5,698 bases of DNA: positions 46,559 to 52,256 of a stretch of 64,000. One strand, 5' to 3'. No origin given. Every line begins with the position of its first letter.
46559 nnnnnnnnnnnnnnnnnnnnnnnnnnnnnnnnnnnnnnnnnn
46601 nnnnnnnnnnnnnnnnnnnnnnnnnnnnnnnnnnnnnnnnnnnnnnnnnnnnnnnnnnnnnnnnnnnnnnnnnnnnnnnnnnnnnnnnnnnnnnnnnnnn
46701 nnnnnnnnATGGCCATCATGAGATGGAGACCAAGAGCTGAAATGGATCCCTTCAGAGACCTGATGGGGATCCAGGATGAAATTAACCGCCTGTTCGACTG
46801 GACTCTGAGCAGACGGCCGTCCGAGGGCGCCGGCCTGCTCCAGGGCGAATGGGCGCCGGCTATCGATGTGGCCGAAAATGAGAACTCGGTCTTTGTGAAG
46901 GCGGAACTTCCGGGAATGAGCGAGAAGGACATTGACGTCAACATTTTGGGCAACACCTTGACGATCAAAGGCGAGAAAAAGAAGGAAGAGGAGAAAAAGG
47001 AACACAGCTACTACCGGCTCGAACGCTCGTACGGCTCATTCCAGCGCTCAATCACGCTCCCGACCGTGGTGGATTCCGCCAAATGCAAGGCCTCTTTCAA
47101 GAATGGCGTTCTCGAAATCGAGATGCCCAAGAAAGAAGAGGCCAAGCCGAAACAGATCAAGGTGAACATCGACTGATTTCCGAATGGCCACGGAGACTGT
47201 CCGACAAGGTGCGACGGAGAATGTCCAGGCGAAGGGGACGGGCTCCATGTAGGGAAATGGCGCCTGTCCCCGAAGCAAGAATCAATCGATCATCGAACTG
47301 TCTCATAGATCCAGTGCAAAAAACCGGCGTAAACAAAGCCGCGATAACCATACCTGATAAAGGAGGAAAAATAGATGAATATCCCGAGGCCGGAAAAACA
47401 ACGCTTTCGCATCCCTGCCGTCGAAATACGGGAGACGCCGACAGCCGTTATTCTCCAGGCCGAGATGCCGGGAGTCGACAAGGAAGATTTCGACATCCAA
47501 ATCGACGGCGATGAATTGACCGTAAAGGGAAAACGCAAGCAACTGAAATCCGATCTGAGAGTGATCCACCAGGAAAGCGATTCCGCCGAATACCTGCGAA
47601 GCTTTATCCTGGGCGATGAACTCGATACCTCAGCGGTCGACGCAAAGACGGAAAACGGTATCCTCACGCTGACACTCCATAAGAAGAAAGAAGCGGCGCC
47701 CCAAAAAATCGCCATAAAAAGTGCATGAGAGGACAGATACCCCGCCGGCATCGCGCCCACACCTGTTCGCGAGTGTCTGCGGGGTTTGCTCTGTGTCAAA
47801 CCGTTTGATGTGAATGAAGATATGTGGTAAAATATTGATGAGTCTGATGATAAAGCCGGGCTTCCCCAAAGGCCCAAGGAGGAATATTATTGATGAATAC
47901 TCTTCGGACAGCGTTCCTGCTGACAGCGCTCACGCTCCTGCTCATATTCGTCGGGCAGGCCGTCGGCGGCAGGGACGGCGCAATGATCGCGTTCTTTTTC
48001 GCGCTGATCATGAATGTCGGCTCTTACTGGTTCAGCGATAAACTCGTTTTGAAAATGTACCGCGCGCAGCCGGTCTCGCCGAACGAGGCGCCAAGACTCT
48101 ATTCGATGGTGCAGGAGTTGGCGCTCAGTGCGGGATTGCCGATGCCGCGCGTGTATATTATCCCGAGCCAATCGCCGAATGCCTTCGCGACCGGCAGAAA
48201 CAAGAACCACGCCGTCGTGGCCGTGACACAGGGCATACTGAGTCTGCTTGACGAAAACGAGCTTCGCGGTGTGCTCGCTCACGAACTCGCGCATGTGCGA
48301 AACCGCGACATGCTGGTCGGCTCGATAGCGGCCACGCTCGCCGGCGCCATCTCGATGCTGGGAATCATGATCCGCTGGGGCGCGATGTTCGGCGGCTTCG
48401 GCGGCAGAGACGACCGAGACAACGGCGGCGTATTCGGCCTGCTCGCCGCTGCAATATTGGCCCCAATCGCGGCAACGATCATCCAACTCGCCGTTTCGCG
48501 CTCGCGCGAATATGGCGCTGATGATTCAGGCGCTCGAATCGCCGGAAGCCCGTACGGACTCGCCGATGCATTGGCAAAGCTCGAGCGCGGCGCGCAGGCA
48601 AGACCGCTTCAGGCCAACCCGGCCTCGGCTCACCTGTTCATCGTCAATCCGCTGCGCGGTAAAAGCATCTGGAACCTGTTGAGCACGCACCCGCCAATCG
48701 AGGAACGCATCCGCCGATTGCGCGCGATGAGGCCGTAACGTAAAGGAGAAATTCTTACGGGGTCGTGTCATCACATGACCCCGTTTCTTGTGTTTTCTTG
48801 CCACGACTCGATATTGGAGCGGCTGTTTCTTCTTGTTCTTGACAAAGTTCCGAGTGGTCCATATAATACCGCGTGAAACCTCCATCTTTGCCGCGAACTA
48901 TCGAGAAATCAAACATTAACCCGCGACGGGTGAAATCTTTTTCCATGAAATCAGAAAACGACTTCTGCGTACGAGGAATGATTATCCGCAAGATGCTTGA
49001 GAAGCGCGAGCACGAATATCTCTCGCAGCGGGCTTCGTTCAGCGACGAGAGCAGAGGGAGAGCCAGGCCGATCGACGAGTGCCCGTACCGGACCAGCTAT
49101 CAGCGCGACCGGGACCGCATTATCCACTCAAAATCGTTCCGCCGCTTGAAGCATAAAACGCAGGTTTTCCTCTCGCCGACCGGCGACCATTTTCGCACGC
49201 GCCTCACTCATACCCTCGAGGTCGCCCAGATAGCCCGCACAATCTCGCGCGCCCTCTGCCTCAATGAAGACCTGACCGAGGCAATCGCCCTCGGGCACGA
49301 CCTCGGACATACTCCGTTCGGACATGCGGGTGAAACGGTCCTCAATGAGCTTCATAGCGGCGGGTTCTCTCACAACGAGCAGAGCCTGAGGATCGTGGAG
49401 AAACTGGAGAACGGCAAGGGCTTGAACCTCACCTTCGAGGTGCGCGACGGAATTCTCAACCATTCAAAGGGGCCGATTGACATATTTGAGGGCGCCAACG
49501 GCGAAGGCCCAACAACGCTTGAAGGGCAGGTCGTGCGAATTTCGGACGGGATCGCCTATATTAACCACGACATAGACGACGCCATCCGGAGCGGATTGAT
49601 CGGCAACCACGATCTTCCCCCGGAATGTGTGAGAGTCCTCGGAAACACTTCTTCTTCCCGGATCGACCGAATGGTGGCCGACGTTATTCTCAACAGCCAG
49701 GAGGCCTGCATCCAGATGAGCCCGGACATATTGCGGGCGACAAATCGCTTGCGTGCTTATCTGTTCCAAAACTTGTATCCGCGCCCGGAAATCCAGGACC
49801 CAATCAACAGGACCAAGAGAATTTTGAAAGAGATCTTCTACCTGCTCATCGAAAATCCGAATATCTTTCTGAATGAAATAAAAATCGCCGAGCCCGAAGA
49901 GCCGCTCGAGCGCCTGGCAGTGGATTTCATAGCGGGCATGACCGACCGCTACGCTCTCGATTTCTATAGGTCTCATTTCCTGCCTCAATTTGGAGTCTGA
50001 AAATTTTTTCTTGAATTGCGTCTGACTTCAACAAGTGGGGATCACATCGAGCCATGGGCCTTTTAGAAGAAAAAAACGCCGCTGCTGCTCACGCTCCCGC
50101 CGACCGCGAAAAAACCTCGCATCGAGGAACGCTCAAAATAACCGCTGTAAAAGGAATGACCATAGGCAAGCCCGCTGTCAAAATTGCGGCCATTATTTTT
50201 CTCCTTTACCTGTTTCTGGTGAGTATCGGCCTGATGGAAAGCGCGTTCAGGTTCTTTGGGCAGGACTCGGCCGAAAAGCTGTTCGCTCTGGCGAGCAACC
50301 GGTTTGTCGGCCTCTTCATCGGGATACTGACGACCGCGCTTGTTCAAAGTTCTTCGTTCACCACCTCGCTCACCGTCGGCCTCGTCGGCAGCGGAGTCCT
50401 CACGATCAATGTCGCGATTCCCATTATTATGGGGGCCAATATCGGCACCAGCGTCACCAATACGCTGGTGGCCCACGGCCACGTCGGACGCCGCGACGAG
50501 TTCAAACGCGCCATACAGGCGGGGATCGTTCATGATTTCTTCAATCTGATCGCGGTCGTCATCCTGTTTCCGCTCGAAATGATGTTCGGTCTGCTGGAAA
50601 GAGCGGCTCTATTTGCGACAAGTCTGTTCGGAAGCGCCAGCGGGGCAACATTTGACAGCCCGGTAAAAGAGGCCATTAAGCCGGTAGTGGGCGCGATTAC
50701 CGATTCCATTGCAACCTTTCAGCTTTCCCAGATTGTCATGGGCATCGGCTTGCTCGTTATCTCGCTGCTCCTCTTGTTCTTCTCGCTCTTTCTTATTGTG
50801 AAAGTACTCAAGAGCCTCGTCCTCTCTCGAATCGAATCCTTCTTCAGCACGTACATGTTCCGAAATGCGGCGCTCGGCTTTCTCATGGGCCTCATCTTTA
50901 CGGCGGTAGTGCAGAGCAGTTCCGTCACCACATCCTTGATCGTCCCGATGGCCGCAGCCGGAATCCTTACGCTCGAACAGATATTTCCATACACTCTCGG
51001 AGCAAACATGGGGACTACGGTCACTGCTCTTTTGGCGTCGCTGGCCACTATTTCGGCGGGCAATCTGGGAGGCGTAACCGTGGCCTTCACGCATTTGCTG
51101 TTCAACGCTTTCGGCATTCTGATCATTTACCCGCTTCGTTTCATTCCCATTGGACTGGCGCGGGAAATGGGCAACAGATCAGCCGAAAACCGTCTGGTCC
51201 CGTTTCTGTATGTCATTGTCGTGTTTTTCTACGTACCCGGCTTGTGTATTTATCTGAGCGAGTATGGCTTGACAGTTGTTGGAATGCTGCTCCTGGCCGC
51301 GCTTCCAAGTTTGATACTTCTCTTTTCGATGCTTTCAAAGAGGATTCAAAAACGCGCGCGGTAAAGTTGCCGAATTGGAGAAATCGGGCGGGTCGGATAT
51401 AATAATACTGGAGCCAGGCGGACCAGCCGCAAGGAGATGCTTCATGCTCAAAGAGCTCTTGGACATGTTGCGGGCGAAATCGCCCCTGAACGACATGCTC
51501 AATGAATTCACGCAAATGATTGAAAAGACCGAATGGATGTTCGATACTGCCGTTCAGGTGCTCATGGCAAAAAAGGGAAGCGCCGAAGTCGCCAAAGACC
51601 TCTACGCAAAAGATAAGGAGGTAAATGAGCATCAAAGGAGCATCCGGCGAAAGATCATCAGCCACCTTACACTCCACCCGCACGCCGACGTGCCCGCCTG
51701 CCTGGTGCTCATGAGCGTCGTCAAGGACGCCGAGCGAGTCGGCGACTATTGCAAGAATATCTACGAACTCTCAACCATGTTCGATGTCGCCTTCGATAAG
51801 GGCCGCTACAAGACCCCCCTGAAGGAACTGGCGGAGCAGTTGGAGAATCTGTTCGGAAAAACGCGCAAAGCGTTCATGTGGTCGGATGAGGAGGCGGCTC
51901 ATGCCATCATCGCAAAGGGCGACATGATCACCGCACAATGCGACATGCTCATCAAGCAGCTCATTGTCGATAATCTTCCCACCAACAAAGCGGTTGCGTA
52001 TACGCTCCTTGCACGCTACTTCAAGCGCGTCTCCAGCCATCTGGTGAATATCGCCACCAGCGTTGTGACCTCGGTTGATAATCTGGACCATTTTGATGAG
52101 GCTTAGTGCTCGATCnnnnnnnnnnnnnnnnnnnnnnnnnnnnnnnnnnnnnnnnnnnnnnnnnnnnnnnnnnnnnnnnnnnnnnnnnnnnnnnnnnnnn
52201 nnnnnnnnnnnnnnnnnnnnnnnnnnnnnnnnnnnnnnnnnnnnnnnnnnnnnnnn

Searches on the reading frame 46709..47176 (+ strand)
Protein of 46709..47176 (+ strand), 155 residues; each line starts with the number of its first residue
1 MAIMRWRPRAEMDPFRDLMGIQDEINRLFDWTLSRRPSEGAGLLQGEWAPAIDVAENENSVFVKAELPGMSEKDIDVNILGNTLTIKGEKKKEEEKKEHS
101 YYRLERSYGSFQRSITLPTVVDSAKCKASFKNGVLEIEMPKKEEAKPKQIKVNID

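Call 77: search_protein_families(library=pfam, proteins=[window:46709-47176:+], max_evalue=0.00001)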
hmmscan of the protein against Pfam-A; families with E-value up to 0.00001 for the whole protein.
window:46709-47176:+ (155 aa): 2 families
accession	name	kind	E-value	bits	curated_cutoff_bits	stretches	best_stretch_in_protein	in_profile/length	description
PF00011.27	HSP20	-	6.9e-25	87.6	20.8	1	54-154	2-101/102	Hsp20/alpha crystallin family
PF17886.7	ArsA_HSP20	-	3.8e-11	42.8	22.5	1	63-139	6-63/63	HSP20-like domain found in ArsA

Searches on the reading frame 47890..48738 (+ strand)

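Call 77: search_protein_families(library=pfam, proteins=[window:47890-48738:+], max_evalue=0.00001)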
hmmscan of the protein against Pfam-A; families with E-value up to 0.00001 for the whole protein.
window:47890-48738:+ (282 aa): 1 family
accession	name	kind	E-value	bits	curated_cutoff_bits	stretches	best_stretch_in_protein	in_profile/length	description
PF01435.24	Peptidase_M48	-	1.1e-36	126.8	20.3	1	65-280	2-185/186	Peptidase family M48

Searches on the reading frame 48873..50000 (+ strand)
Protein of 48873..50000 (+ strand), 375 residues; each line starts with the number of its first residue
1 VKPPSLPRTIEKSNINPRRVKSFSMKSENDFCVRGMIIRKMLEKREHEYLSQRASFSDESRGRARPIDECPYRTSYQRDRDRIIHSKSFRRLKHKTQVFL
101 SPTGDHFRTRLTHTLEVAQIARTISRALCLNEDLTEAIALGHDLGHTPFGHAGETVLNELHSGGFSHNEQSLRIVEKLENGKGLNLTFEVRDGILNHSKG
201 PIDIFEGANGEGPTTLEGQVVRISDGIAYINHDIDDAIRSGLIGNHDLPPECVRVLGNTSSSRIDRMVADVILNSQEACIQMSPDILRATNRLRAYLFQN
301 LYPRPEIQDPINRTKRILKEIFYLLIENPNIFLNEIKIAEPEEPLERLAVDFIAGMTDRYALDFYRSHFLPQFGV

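Call 34: search_protein_families(library=pfam, proteins=[window:48873-50000:+], max_evalue=0.00001)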
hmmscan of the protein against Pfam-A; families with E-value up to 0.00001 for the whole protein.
window:48873-50000:+ (375 aa): 2 families
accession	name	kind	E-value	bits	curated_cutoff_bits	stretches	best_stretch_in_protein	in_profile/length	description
PF13286.11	HD_assoc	-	6.9e-17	62.2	22.2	1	280-366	1-90/91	Phosphohydrolase-associated domain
PF01966.28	HD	-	3.8e-15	56.6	22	1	110-228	1-114/116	HD domain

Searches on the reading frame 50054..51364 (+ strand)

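Call 34: search_protein_families(library=pfam, proteins=[window:50054-51364:+], max_evalue=0.00001)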
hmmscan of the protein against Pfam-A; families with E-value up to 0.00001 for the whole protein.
window:50054-51364:+ (436 aa): 1 family
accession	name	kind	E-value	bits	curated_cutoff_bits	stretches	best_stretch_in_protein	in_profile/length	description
PF02690.20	Na_Pi_cotrans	-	9.2e-37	126.6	29.1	2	53-156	1-89/137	Na+/Pi-cotransporter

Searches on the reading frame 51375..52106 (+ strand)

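Call 34: search_protein_families(library=pfam, proteins=[window:51375-52106:+], max_evalue=0.00001)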
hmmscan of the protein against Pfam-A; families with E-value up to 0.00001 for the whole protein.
window:51375-52106:+ (243 aa): 1 family
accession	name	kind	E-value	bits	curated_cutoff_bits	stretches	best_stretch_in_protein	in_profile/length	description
PF01895.24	PhoU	-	1.2e-23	83.7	23.5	2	46-131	2-87/89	PhoU domain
